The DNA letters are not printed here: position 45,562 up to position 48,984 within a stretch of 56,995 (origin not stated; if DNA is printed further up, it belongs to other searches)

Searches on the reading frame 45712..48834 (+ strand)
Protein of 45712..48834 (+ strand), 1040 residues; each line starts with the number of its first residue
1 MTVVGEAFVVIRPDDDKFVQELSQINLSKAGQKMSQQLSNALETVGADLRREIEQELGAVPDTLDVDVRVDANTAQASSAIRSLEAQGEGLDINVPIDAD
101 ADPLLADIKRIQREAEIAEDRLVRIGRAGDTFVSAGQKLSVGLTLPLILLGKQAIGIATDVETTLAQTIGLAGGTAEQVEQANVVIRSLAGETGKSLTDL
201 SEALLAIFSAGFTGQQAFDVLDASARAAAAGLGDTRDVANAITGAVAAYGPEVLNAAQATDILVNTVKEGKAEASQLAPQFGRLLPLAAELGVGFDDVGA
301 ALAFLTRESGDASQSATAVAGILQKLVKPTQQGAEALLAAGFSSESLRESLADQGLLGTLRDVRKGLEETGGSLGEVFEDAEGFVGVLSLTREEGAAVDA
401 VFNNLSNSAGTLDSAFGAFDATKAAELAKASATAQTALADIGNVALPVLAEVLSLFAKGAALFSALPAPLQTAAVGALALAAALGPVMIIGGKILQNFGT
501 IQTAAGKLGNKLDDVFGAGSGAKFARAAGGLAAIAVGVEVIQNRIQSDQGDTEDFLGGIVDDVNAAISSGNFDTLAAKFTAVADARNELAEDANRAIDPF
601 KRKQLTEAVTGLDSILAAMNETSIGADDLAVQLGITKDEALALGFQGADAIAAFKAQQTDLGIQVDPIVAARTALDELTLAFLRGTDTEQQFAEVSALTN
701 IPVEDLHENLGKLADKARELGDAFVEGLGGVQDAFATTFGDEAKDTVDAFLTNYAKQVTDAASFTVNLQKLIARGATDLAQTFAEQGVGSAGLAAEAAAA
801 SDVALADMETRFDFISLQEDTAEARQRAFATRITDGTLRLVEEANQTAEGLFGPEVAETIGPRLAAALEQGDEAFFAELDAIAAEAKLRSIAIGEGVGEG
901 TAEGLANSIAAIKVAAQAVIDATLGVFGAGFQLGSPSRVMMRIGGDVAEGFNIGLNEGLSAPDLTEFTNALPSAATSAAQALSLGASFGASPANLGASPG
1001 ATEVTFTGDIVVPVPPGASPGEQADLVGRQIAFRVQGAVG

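Call 64: search_protein_families(library=pfam, proteins=[window:45712-48834:+], max_evalue=0.001)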
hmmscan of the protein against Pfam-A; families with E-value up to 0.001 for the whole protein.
window:45712-48834:+ (1040 aa): 1 family
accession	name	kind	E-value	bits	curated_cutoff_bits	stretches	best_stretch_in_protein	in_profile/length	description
PF10145.14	PhageMin_Tail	-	3.4e-25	89.5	33.2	1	186-370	4-187/201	Phage-related minor tail protein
